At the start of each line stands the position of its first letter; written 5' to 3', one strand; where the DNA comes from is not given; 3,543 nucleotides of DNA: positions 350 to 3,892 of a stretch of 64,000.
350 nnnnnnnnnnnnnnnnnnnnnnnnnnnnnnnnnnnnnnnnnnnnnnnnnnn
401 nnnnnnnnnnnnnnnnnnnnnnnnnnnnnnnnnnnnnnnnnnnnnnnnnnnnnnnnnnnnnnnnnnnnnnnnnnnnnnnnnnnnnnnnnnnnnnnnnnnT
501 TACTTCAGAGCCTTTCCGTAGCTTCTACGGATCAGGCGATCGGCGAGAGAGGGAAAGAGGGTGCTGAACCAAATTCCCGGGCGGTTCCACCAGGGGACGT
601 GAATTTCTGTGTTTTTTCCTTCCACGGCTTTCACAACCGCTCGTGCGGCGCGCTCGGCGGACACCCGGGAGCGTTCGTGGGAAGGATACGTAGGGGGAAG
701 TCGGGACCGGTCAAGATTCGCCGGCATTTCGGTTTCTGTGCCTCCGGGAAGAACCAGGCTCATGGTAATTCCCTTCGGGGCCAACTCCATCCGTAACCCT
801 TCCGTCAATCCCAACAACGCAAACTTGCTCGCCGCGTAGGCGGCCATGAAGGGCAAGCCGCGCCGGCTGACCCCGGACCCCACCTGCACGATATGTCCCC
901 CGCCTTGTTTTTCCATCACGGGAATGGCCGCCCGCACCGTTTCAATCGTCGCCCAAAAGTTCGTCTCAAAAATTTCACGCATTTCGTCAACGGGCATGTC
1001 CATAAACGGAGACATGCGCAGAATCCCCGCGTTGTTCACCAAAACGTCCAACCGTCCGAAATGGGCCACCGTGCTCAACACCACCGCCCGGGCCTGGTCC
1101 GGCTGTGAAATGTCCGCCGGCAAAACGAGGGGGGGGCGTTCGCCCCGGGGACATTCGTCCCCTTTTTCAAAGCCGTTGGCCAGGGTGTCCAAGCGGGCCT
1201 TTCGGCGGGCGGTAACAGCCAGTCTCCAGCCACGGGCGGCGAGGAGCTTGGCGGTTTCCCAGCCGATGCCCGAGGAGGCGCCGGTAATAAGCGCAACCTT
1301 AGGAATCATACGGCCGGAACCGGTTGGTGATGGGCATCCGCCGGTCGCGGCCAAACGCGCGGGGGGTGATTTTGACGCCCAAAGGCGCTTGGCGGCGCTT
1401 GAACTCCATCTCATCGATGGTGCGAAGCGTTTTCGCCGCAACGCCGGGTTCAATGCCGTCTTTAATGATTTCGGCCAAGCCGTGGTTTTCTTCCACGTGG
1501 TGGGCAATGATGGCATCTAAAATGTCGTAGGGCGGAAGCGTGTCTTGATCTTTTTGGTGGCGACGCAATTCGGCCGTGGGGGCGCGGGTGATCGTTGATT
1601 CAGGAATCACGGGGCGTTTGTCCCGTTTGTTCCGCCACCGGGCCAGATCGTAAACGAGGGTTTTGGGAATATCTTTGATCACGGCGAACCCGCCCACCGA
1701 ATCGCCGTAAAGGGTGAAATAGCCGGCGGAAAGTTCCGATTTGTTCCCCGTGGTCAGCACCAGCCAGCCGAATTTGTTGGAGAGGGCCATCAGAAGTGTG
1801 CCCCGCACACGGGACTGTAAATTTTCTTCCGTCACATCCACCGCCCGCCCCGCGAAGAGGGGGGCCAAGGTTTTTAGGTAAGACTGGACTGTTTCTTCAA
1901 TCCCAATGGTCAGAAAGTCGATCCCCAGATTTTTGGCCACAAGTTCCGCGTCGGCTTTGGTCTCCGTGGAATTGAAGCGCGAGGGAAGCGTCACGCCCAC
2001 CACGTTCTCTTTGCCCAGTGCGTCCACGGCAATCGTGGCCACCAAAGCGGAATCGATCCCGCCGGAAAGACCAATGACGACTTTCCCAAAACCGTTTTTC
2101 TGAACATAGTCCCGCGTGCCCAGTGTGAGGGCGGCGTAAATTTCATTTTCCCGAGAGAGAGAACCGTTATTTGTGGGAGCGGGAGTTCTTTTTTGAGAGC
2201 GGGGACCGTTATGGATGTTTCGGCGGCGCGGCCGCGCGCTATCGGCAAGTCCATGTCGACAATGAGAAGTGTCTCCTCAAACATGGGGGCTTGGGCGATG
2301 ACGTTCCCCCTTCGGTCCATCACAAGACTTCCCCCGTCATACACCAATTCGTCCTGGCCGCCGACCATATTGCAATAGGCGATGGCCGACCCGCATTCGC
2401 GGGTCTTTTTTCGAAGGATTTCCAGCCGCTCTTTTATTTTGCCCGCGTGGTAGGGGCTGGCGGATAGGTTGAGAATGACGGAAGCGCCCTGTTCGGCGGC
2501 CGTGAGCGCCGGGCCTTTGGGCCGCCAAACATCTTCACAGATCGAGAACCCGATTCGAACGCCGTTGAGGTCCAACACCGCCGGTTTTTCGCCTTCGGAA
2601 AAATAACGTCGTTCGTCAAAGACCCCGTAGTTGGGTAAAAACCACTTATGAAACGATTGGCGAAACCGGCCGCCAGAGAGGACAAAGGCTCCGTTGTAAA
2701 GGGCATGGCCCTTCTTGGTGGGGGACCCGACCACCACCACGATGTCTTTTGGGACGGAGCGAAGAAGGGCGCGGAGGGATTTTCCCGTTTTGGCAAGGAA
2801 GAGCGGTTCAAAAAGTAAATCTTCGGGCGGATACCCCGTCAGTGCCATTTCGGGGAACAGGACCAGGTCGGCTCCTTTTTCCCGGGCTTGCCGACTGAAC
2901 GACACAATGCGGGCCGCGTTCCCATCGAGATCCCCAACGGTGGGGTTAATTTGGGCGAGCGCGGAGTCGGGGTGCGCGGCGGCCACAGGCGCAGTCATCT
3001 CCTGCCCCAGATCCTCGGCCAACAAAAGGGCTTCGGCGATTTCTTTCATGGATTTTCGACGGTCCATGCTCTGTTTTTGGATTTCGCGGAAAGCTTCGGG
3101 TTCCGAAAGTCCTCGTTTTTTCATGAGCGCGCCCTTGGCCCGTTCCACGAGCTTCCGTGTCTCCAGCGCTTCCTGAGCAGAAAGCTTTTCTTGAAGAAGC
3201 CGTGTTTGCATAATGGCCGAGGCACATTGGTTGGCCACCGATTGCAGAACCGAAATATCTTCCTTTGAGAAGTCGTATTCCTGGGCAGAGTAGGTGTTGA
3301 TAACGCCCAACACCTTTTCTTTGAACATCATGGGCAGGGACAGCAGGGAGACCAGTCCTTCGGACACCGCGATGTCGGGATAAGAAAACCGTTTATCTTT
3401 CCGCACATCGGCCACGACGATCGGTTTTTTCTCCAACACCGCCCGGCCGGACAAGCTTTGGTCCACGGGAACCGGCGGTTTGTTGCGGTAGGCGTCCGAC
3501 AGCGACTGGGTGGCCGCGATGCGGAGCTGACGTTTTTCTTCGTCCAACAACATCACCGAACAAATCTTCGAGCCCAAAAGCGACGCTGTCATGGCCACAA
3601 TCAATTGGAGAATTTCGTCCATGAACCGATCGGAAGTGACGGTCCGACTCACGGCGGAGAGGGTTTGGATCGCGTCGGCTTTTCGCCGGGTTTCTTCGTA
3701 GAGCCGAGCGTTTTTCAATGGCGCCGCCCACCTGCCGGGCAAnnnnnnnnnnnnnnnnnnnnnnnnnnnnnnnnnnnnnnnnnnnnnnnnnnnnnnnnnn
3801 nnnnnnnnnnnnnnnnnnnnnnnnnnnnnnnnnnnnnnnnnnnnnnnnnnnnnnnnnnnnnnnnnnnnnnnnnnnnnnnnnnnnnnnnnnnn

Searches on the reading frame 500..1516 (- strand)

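Call 61: search_protein_families(library=ncbifam, proteins=[window:500-1516:-], max_evalue=0.001)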
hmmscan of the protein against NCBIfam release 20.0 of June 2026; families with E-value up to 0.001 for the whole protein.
window:500-1516:- (338 aa): 217 families (the best 25 are shown)
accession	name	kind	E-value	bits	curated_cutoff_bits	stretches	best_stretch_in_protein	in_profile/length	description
NF004825.0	PRK06181.1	equivalog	1.6e-54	185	215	1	72-332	6-262/268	SDR family oxidoreductase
NF005495.0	PRK07109.1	subfamily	1.6e-53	182.2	264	1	72-332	8-262/334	SDR family oxidoreductase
NF005878.0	PRK07825.1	subfamily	1.4e-47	162.4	287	1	72-333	9-252/278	short chain dehydrogenase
NF005681.0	PRK07478.1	subfamily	1.8e-44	152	267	1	71-267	5-197/254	SDR family oxidoreductase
NF004526.0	PRK05872.1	subfamily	2.3e-43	148.4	276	1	71-332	9-264/297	short-chain dehydrogenase/reductase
NF006114.0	PRK08263.1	subfamily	2.7e-43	148.2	290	1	72-292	3-214/280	short chain dehydrogenase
NF005594.0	PRK07326.1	equivalog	2.3e-41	141.9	271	1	72-266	6-192/237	SDR family oxidoreductase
NF005559.1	PRK07231.1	subfamily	9.6e-41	139.9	215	1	73-268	5-194/249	glucose 1-dehydrogenase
NF004824.0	PRK06180.1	subfamily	1.2e-40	139.4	298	1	73-264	5-187/279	oxidoreductase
NF006123.0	PRK08267.1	equivalog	2.2e-40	138.5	261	1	74-332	4-255/261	SDR family oxidoreductase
NF005372.1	PRK06914.1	subfamily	6.1e-40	137.2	320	1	73-264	3-189/279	SDR family oxidoreductase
NF004823.0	PRK06179.1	subfamily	1.2e-39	136.4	310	1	72-286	5-205/271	oxidoreductase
NF006099.0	PRK08251.1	equivalog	2.4e-39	135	253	1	73-312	5-231/250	SDR family oxidoreductase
NF005806.0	PRK07666.1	equivalog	2.8e-38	131.6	286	1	72-269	7-198/239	3-ketoacyl-ACP reductase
NF004826.0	PRK06182.1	subfamily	8.1e-38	130.3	305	1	72-265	4-185/274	oxidoreductase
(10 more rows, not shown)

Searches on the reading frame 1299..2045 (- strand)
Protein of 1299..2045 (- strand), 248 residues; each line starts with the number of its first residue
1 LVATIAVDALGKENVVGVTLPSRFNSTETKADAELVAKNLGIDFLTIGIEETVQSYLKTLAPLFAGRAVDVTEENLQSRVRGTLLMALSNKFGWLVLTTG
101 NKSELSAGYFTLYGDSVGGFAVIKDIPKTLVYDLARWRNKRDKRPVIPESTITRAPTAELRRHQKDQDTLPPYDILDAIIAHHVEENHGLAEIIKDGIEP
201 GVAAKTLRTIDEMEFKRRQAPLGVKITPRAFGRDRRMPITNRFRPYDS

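Call 61: search_protein_families(library=ncbifam, proteins=[window:1299-2045:-], max_evalue=0.001)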
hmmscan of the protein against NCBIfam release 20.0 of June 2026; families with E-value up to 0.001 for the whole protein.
window:1299-2045:- (248 aa): 7 families
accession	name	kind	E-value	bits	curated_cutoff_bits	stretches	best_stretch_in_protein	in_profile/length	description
NF010588.0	PRK13981.1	equivalog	1.9e-110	369.8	479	1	1-244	300-543/546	NAD+ synthase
TIGR00552.1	nadE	equivalog_domain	5.5e-42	143.7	63.65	1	2-222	38-242/251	NAD(+) synthase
NF010587.0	PRK13980.1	equivalog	3.6e-41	141.1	255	1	2-226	47-260/267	NAD+ synthase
NF002730.0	PRK02628.1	equivalog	2.5e-23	82.1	473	1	2-185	378-576/677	NAD(+) synthase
NF002048.0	PRK00876.1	subfamily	1.3e-17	63.7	313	2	71-192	171-287/330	NAD(+) synthase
NF001979.1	PRK00768.1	equivalog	2.1e-07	30.8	250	1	15-164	75-216/266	NAD(+) synthase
TIGR00268.2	TIGR00268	equivalog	0.00066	19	150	1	2-53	29-80/259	ATP-dependent sacrificial sulfur transferase LarE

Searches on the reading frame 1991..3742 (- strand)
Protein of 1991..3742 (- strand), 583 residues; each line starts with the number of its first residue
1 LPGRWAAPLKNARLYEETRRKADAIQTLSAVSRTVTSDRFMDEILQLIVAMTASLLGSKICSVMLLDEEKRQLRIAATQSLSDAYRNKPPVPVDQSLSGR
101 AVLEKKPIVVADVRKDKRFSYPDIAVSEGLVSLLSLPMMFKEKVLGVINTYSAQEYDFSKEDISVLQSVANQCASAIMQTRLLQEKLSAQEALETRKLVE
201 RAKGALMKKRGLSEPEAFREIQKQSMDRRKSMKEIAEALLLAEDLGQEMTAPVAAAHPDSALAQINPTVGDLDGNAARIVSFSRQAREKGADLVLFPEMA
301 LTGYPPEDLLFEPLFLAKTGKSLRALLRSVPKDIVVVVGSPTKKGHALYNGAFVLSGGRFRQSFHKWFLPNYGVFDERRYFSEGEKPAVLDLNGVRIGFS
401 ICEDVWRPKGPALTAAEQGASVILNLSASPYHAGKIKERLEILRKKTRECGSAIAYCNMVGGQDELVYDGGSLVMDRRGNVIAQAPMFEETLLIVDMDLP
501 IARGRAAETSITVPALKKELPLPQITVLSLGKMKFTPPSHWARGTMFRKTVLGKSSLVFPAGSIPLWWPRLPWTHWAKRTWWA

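Call 61: search_protein_families(library=ncbifam, proteins=[window:1991-3742:-], max_evalue=0.001)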
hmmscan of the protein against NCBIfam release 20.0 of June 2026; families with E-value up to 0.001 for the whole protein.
window:1991-3742:- (583 aa): 15 families
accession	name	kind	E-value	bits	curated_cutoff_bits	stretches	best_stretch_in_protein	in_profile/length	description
NF010588.0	PRK13981.1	equivalog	7.3e-83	278.8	479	1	261-500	8-247/546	NAD+ synthase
NF002730.0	PRK02628.1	equivalog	1.7e-38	132.2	473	1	261-500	16-279/677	NAD(+) synthase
TIGR03381.1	agmatine_aguB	equivalog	5.4e-15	55.5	410.25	1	270-501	12-257/279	N-carbamoylputrescine amidase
NF008283.0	PRK11061.1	equivalog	6.1e-15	54.5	583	1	31-208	8-183/748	phosphoenolpyruvate--protein phosphotransferase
TIGR01817.1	nifA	equivalog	8e-13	48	528.85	1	24-206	3-187/534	nif-specific transcriptional activator NifA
NF040852.1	nitrile_Arch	equivalog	1.9e-12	46.9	500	1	261-505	4-243/262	nitrilase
NF033621.1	de_GSH_amidase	exception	6.2e-10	38.9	355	1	271-498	12-236/260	deaminated glutathione amidase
TIGR00546.1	lnt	equivalog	7.5e-09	35.2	132.9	1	276-428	184-349/395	apolipoprotein N-acyltransferase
NF007757.0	PRK10438.1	equivalog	6.2e-08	32.2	249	1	277-499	20-234/256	amidohydrolase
NF011958.0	PRK15429.1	equivalog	1.5e-06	27.2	830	1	11-193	173-360/692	formate hydrogenlyase transcriptional activator FlhA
TIGR04048.1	nitrile_sll0784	equivalog_domain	0.00011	21.3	502.6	1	261-343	6-88/301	Nit6803 family nitrilase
NF047786.1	his_kin_MadS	equivalog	0.00014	21.1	500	1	112-203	112-198/434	MadS family sensor histidine kinase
TIGR02916.1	PEP_his_kin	equivalog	0.00015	20.4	300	1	33-191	312-471/679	XrtA/PEP-CTERM system histidine kinase PrsK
NF038230.1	Regu_Geo_Pelo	equivalog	0.00026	19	1200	1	93-183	432-522/935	GPMC system transcriptional regulator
NF009803.0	PRK13287.1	equivalog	0.00036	19.4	406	1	268-488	28-248/333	formamidase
